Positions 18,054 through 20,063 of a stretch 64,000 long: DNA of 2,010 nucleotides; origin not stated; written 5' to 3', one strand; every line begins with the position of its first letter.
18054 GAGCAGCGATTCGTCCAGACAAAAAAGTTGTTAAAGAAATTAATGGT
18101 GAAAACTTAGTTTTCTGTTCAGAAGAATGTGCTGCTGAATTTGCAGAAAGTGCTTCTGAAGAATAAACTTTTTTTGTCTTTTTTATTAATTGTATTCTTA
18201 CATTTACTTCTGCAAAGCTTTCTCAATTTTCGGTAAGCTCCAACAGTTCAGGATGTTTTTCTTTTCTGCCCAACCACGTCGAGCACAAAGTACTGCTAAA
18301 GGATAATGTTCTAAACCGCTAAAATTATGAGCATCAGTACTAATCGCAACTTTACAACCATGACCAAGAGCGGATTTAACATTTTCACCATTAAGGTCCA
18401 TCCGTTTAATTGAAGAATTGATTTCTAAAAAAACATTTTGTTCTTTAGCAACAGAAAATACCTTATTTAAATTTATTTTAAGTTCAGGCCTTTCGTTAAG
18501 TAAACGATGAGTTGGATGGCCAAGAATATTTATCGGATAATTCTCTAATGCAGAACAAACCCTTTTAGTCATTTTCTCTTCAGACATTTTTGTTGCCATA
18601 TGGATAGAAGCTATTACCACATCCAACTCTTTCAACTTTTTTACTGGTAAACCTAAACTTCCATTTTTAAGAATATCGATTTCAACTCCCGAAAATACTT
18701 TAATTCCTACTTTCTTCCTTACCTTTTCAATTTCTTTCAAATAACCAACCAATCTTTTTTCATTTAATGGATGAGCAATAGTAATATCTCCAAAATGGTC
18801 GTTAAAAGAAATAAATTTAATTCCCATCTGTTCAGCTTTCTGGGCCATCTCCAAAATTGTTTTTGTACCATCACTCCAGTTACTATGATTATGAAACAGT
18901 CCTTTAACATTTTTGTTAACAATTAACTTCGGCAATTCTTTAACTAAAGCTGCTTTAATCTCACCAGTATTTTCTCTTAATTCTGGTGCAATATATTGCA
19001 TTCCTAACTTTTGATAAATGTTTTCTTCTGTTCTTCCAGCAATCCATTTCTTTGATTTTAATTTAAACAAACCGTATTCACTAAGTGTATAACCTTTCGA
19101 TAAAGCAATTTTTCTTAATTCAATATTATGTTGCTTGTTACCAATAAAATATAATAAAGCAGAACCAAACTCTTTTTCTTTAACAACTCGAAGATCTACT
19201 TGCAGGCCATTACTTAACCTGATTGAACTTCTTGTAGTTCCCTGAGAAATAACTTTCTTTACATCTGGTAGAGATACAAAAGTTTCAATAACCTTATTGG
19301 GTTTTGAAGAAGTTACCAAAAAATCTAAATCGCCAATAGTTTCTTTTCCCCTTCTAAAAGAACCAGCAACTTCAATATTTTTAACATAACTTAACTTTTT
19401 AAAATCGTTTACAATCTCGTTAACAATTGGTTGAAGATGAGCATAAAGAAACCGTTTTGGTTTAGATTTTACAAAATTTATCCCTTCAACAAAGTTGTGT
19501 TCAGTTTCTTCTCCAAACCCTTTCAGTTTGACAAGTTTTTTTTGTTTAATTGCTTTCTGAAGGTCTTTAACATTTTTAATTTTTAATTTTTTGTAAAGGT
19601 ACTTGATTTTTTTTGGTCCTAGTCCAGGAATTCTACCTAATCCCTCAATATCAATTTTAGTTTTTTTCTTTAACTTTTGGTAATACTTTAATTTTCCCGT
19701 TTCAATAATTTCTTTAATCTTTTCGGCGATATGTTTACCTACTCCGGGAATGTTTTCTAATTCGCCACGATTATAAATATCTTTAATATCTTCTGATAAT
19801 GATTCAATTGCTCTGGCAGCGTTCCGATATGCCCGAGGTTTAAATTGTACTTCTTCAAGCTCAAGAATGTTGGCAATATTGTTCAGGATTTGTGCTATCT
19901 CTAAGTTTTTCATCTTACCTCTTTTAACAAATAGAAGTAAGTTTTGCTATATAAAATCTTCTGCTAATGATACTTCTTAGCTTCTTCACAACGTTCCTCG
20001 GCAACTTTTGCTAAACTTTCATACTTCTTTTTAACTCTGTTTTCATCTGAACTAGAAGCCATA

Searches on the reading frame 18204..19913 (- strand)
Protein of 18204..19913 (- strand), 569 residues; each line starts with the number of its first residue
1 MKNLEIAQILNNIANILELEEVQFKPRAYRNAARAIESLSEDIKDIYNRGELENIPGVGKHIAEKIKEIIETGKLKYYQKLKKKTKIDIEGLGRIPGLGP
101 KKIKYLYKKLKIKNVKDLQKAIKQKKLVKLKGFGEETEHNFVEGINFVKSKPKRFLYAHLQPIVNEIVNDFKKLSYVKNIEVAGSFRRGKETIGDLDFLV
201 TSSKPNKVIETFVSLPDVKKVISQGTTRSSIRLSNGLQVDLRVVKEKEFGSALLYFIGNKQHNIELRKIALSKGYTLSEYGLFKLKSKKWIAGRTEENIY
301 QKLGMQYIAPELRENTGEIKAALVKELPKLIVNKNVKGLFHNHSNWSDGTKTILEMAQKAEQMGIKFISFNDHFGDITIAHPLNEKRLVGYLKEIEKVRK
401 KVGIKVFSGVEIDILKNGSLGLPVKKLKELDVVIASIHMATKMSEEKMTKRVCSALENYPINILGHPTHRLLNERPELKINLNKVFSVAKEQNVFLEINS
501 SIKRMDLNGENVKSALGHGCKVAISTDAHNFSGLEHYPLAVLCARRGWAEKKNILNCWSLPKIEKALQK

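Call 12: search_protein_families(library=pfam, proteins=[window:18204-19913:-])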
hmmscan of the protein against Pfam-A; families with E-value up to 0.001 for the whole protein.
window:18204-19913:- (569 aa): 6 families
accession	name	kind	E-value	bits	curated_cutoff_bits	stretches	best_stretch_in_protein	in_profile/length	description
PF14791.11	DNA_pol_B_thumb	-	1.7e-24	85.9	25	1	252-314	1-63/63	DNA polymerase beta thumb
PF14716.13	HHH_8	-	8.2e-20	71.4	30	1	1-75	1-73/73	Helix-hairpin-helix domain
PF02811.25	PHP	-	6.1e-14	53.1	26.4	1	340-501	2-164/164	PHP domain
PF14520.12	HHH_5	-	8.6e-10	39.4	27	1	92-140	4-50/57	Helix-hairpin-helix domain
PF14792.12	DNA_pol_B_palm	-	4e-07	30.7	25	1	165-207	12-54/113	DNA polymerase beta palm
PF01909.29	NTP_transf_2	-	0.00021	22.1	21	1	165-222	2-52/93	Nucleotidyltransferase domain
